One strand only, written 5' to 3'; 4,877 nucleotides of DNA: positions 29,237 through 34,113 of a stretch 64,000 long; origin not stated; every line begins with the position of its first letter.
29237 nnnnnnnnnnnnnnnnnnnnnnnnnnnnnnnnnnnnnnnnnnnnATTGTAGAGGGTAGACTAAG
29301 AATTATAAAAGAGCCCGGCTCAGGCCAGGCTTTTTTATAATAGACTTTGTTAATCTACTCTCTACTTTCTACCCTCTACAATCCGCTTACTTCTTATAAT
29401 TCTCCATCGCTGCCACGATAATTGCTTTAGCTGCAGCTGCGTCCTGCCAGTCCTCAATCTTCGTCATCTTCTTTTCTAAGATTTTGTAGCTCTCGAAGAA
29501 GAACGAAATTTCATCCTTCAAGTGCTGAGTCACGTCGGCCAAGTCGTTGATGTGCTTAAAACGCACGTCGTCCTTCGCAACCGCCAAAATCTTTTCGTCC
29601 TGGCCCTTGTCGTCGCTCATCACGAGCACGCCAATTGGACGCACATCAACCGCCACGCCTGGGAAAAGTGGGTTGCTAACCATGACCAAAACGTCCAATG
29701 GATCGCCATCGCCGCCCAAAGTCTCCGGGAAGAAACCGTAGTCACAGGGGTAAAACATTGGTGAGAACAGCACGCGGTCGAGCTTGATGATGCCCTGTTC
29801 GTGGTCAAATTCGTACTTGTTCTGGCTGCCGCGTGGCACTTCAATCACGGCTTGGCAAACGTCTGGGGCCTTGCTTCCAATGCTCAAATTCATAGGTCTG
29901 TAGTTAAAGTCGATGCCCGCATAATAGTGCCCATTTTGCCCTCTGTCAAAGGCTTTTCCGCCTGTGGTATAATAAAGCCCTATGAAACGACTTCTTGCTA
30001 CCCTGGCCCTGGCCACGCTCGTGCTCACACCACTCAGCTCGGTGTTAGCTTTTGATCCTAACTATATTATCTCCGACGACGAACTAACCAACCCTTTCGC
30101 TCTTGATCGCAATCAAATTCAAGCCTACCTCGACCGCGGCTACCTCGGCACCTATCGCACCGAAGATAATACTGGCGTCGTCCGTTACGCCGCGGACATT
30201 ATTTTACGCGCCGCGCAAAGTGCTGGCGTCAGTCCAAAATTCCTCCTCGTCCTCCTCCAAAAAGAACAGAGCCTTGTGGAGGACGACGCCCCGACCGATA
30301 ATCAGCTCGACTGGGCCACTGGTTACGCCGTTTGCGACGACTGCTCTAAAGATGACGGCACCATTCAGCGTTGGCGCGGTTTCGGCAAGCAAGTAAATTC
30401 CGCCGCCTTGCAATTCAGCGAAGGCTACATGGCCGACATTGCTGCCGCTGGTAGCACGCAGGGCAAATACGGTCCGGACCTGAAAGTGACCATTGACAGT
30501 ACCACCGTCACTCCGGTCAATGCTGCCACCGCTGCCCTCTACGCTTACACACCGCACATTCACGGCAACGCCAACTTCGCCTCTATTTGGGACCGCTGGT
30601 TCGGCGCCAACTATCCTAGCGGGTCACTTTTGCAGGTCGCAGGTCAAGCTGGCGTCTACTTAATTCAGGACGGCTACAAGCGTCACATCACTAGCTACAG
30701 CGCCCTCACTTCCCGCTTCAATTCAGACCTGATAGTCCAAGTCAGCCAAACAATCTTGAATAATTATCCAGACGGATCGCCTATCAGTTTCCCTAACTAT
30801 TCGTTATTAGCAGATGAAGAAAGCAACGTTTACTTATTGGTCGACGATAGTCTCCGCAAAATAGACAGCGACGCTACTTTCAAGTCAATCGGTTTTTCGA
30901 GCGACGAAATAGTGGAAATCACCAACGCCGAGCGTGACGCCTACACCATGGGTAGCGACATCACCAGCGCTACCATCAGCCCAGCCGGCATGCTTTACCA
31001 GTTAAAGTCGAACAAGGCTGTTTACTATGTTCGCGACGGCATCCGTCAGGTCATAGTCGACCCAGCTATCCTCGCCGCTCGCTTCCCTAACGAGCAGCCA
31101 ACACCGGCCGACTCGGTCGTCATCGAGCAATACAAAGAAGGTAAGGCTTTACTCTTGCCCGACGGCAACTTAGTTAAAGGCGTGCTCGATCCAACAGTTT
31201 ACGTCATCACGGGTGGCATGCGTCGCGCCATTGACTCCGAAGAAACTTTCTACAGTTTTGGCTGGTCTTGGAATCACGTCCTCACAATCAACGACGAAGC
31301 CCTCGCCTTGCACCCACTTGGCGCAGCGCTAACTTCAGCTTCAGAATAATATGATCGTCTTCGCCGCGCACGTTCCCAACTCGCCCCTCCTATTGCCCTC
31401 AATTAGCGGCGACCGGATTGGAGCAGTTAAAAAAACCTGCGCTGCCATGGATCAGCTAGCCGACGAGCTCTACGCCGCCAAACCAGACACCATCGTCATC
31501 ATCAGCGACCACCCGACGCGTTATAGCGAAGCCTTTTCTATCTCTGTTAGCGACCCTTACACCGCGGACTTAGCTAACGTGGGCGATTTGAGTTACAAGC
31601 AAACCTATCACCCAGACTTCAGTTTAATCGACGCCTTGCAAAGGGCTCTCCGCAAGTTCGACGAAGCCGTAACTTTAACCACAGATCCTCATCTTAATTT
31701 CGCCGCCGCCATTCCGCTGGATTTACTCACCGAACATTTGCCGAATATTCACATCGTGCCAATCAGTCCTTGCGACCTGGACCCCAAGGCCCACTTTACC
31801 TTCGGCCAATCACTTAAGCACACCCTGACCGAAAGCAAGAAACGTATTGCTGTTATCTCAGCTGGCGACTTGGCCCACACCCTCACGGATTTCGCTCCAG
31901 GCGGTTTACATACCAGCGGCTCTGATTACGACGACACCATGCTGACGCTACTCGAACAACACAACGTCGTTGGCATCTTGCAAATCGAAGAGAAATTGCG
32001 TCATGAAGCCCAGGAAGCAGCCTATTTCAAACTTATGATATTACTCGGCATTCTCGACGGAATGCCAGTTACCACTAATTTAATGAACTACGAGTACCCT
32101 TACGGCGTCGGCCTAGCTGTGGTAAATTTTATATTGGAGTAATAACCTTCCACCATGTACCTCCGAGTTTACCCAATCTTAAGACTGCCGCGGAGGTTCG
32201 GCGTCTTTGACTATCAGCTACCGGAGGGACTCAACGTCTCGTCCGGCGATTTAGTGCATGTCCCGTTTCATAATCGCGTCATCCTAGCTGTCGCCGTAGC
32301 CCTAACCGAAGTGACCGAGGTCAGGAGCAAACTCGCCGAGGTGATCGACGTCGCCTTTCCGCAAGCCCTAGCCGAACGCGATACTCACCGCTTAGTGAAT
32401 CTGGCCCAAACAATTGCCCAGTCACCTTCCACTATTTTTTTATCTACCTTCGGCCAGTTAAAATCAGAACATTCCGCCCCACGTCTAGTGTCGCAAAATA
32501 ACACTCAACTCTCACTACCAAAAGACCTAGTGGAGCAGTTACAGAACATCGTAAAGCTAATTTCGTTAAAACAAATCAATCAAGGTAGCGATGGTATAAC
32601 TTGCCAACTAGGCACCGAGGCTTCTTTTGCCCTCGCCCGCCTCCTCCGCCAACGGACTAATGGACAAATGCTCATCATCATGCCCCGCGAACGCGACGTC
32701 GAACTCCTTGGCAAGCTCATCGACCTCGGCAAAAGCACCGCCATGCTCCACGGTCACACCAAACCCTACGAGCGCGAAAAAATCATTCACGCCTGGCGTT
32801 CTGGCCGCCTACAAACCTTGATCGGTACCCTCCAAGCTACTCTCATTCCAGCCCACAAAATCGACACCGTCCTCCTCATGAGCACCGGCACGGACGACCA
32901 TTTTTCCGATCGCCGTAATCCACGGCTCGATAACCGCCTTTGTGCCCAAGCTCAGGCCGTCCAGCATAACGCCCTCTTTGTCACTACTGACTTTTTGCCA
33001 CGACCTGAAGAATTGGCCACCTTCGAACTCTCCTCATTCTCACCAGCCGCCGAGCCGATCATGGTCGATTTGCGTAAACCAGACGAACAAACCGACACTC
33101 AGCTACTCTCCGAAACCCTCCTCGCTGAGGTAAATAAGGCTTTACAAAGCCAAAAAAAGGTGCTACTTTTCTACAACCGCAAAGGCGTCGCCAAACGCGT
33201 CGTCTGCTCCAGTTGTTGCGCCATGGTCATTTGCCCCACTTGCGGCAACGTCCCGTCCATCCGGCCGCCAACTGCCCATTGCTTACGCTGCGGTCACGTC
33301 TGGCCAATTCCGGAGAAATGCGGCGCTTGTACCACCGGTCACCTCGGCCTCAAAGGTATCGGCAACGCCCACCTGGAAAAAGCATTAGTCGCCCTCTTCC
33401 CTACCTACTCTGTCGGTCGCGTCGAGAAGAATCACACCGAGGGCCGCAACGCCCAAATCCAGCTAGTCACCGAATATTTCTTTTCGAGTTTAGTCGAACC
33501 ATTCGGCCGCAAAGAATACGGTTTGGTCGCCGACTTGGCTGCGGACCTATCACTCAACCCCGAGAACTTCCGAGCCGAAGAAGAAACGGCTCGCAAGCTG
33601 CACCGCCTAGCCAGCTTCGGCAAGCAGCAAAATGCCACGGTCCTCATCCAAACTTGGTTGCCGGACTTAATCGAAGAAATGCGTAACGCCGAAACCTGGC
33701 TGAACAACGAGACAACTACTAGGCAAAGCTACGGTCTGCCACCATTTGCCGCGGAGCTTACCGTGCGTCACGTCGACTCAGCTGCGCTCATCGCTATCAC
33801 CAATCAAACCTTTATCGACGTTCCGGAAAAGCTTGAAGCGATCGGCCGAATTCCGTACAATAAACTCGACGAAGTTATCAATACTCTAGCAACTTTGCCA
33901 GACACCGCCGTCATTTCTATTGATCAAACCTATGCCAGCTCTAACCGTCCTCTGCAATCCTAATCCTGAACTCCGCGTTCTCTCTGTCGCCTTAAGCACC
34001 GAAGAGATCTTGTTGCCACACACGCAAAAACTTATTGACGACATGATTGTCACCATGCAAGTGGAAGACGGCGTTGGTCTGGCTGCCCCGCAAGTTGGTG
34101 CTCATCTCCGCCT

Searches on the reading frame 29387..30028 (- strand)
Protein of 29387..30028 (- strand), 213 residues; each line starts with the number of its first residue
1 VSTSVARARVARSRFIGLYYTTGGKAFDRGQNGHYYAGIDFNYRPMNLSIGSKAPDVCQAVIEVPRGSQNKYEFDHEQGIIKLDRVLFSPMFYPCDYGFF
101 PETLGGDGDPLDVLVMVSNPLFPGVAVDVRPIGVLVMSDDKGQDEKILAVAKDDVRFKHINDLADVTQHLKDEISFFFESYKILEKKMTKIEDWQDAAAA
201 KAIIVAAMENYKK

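Call 77: search_protein_families(library=pfam, proteins=[window:29387-30028:-], max_evalue=0.0001)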
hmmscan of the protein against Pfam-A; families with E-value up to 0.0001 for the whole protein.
window:29387-30028:- (213 aa): 1 family
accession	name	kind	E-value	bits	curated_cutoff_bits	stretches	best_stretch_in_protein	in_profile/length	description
PF00719.24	Pyrophosphatase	-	5.4e-59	198.8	23.5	1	60-212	1-153/153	Inorganic pyrophosphatase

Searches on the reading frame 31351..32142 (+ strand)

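Call 77: search_protein_families(library=pfam, proteins=[window:31351-32142:+], max_evalue=0.0001)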
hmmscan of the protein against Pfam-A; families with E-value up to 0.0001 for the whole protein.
window:31351-32142:+ (263 aa): 2 families
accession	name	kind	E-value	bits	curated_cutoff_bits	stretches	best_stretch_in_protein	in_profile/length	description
PF02900.23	LigB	-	3.4e-21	76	26.3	1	10-255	7-266/269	Catalytic LigB subunit of aromatic ring-opening dioxygenase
PF01875.22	Memo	-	7.5e-05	22.5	27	0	42-206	59-209/269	Memo-like protein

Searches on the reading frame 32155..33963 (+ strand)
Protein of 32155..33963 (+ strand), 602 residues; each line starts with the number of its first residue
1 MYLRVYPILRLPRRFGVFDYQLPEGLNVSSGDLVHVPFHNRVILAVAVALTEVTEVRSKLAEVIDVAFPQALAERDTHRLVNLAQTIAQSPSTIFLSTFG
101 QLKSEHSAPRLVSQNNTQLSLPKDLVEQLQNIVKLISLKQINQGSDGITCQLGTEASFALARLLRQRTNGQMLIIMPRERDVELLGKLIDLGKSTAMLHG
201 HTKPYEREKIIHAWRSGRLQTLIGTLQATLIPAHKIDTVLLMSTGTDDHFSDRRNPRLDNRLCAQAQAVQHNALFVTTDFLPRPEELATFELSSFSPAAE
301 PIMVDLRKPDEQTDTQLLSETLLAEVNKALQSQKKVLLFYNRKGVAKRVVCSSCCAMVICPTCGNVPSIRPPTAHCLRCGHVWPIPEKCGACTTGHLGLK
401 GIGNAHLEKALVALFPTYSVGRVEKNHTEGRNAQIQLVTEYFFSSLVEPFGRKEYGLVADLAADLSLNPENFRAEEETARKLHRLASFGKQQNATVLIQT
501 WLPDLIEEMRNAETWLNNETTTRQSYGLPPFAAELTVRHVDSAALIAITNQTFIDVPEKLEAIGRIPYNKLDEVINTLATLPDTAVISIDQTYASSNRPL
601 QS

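Call 12: search_protein_families(library=pfam, proteins=[window:32155-33963:+], max_evalue=0.00001)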
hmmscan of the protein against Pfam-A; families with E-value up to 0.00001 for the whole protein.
window:32155-33963:+ (602 aa): 2 families
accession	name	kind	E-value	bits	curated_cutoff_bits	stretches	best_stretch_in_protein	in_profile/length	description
PF17764.6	PriA_3primeBD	-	2.5e-08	34.1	22.7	1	14-86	8-81/96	3'DNA-binding domain (3'BD)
PF00271.37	Helicase_C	-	1.7e-06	28.7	23.5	1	159-225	5-72/110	Helicase conserved C-terminal domain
